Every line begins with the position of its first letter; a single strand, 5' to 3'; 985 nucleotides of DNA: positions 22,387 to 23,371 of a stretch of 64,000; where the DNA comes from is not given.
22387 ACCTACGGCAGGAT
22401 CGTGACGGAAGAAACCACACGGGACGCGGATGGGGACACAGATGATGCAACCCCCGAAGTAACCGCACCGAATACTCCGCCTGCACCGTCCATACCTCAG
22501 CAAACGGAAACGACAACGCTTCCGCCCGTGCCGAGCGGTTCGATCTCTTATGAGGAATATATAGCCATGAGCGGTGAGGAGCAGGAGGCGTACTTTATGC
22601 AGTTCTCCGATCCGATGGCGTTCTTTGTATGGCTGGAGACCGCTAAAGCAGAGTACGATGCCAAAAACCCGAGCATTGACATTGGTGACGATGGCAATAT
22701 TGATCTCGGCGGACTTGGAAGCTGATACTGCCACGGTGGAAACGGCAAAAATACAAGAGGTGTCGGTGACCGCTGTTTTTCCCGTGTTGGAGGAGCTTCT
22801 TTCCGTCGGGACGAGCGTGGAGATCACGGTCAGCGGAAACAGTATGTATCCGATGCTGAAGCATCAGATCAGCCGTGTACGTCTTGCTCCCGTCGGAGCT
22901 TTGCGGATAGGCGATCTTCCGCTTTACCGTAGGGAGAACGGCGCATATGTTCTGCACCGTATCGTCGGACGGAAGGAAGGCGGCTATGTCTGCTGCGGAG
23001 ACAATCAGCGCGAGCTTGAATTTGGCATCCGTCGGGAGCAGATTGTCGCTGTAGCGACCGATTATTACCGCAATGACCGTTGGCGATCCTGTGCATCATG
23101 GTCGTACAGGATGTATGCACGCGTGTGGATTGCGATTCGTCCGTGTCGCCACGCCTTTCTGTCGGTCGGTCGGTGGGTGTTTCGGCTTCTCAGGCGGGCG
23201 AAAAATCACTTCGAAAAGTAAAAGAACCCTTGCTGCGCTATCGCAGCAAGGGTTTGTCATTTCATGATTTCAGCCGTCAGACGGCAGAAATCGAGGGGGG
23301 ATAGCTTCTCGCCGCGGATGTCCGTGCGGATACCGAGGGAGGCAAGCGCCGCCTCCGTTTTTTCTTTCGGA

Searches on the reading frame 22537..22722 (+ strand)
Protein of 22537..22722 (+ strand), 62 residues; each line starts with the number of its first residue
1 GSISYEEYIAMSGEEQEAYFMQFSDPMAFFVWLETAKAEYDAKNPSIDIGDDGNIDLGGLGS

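Call 86: search_solved_structures(query=A4, max_evalue=5)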
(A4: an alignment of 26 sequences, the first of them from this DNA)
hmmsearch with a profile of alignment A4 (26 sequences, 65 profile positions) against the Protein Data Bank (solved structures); distinct sequences matched with E-value up to 5: 12.
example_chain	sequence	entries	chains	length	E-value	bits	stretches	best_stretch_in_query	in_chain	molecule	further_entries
8r1x_A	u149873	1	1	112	0.0027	20.7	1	27-50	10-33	High mobility group protein D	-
1hma_A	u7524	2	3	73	0.0062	19.5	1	27-50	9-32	HMG-D | HIGH MOBILITY GROUP PROTEIN D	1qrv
3nm9_A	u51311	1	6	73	0.034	17.1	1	27-50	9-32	High mobility group protein D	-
5vwe_A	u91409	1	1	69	0.058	16.4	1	26-54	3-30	FACT complex subunit SSRP1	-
4zza_A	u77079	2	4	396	0.062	16.3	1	31-53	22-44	Sugar binding protein of ABC transporter system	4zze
4zs9_A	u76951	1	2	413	0.068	16.2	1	31-53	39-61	Sugar binding protein of ABC transporter system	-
6l34_A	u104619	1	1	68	0.11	15.5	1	26-54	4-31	FACT complex subunit SSRP1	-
1wxl_A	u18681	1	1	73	0.22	14.5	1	26-50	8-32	Single-strand recognition protein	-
3t95_A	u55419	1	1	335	0.73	12.9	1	15-49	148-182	Autoinducer 2-binding protein lsrB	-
2jnx_A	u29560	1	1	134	0.84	12.7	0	46-61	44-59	Calcium binding protein 2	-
5zy5_A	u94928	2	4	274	1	12.4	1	4-29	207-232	Probable catechol O-methyltransferase 1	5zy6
2e5x_A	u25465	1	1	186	1.3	12.1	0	7-34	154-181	Hypothetical protein PH1917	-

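Call 87: search_protein_families(library=pfam, alignment_id=A4, max_evalue=1)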
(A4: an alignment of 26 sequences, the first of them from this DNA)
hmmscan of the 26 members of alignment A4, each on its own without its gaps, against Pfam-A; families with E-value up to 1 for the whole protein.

A. member 1, seq(62 aa): 3 families
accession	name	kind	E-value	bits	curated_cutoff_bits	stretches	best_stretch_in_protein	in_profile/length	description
PF00505.25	HMG_box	-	0.0049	17.7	25.4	1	25-50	4-29/69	HMG (high mobility group) box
PF12047.13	DNMT1-RFD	-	0.01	16.3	22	1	17-46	70-99/144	Cytosine specific DNA methyltransferase replication foci domain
PF24815.1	HMG_WDHD1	-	0.022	15.2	51.6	1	28-48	4-25/51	WDHD1 HMG box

B. families by the number of members that match (of 26 scanned): 14 families
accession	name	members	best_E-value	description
PF00505.25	HMG_box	9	6.5e-05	HMG (high mobility group) box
PF25703.1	AcrF31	2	0.017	Anti-CRISPR protein F31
PF12047.13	DNMT1-RFD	1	0.01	Cytosine specific DNA methyltransferase replication foci domain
PF00767.23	Poty_coat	1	0.018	Potyvirus coat protein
PF24815.1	HMG_WDHD1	1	0.022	WDHD1 HMG box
PF05823.17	Gp-FAR-1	1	0.031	Nematode fatty acid retinoid binding protein (Gp-FAR-1)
PF20717.2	DUF6829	1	0.059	Family of unknown function (DUF6829)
PF07104.16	DUF1366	1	0.061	Protein of unknown function (DUF1366)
PF18773.7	Importin_rep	1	0.064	Importin 13 repeat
PF20734.2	PA2201_N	1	0.18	PA2201 N-terminal domain-like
PF01992.21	vATP-synt_AC39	1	0.2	ATP synthase (C/AC39) subunit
PF24928.1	DUF7748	1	0.2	Domain of unknown function (DUF7748)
PF12452.13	DUF3685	1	0.31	Protein of unknown function (DUF3685)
PF13683.12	rve_3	1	0.45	Integrase core domain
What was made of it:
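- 21763..22725 (+): Protein X, 320 aa. It has a signal peptide, a weak SLH domain, a Pro/Thr-rich linker and a conserved ~65-aa C-terminal domain. No Pfam or PDB family matches it (calls 86, 87).
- Tried and rejected: Pfam on the X domain gave sub-threshold HMG_box similarity in 9/26 members, which I regard as a helix-pattern coincidence (call 87).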

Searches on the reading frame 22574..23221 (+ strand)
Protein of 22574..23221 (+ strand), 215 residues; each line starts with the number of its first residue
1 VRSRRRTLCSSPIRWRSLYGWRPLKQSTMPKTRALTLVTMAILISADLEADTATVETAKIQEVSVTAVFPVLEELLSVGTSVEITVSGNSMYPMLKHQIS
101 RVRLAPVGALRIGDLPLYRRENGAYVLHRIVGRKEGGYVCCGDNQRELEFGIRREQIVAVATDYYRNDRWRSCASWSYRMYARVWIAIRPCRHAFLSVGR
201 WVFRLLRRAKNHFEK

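Call 11: search_protein_families(library=pfam, proteins=[window:22574-23221:+], max_evalue=0.001)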
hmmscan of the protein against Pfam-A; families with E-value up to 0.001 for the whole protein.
window:22574-23221:+ (215 aa): 0 families

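Call 28: search_protein_families(library=ncbifam, proteins=[window:22658-23221:+], max_evalue=0.01)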
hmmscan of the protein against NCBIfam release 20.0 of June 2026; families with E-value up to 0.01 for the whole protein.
window:22658-23221:+ (187 aa): 1 family
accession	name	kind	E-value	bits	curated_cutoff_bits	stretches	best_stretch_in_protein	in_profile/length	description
TIGR02228.1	sigpep_I_arch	equivalog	4e-06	26.8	51.85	1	46-117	25-101/158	signal peptidase I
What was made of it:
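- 22736..23221 (+): Soluble SipW/archaeal-type signal-peptidase-I-like leader peptidase (LppS-like), 161 aa. TIGR02228 scores 27 bits, below the cutoff (call 28).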

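Call 29: search_protein_families(library=pfam, proteins=[window:22658-23221:+], max_evalue=0.05)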
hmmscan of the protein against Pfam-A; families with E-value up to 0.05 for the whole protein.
window:22658-23221:+ (187 aa): 0 families
